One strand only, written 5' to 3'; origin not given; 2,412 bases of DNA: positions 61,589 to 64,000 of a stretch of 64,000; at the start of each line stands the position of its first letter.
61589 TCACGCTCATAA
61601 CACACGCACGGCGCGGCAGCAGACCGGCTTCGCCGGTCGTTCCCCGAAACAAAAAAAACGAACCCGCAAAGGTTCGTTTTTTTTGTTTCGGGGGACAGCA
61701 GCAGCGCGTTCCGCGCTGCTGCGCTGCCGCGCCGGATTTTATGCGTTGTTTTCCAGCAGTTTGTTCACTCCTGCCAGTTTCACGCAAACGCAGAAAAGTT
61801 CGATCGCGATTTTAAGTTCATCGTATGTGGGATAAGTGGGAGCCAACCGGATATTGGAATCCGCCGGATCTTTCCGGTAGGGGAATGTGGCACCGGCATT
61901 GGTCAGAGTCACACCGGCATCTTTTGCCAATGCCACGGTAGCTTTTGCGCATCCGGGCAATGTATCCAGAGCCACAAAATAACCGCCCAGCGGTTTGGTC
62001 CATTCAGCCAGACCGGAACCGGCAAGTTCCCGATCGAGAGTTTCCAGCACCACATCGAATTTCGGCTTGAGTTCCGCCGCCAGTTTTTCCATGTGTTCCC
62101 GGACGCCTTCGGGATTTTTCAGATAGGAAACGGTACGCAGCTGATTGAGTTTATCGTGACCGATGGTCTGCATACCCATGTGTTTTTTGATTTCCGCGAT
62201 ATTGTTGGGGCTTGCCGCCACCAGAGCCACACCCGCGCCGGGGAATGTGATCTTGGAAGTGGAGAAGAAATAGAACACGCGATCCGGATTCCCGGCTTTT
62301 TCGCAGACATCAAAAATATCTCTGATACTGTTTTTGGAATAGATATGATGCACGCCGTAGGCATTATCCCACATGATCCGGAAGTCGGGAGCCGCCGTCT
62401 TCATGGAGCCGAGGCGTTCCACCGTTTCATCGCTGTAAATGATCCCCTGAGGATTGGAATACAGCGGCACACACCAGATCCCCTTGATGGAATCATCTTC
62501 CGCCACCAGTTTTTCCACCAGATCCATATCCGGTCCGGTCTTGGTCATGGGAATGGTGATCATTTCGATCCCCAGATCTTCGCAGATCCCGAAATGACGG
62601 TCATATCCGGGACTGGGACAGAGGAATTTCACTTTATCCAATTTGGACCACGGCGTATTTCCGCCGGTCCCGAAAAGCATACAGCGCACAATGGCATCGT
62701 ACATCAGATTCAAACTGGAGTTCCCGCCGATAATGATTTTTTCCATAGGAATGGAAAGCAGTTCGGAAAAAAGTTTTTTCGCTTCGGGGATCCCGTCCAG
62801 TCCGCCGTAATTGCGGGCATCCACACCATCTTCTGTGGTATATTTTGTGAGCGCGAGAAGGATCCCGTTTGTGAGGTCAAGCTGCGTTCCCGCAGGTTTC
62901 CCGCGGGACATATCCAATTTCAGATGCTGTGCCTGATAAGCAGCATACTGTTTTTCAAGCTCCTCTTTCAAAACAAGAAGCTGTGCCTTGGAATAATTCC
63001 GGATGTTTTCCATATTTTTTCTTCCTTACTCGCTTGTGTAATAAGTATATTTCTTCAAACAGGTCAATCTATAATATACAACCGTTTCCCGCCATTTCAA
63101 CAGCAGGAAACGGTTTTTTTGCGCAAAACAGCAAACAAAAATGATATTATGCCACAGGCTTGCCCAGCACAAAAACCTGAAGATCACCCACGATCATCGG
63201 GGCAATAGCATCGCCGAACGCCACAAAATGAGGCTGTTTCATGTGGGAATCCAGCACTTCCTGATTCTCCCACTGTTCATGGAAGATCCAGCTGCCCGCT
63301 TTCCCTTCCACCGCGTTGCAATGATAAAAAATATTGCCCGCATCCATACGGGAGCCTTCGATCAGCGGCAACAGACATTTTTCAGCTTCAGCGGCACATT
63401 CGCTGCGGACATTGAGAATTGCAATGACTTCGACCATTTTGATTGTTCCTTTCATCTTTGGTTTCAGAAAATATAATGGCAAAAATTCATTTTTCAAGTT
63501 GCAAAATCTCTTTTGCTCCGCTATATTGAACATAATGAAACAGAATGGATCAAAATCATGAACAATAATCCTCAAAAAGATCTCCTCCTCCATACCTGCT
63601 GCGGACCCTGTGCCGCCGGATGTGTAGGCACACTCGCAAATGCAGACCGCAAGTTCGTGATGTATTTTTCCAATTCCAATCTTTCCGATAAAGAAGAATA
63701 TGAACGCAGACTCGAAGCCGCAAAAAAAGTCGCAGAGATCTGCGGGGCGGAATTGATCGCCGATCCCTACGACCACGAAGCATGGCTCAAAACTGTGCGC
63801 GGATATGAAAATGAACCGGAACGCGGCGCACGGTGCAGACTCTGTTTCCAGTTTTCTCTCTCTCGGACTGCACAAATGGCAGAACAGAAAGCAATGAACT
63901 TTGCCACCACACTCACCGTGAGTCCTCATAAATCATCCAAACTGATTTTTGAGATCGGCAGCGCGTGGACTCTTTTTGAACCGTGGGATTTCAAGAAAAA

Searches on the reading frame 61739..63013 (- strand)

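Call 6: search_protein_families(library=pfam, proteins=[window:61739-63013:-], max_evalue=0.01)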
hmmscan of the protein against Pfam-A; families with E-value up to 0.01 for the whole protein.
window:61739-63013:- (424 aa): 2 families
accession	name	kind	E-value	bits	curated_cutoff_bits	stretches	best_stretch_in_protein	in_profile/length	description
PF12897.13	Asp_aminotransf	-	4.8e-164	546.6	27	1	11-421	5-419/421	Aspartate amino-transferase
PF00155.27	Aminotran_1_2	-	1.9e-12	47.5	19.7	1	51-392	22-346/361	Aminotransferase class I and II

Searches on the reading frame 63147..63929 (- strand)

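Call 6: search_protein_families(library=pfam, proteins=[window:63147-63929:-], max_evalue=0.01)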
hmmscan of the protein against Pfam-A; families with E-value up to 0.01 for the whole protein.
window:63147-63929:- (260 aa): 1 family
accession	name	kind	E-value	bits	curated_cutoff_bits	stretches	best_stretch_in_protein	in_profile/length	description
PF03992.22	ABM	-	3e-09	37.3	23.1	1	165-238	1-75/78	Antibiotic biosynthesis monooxygenase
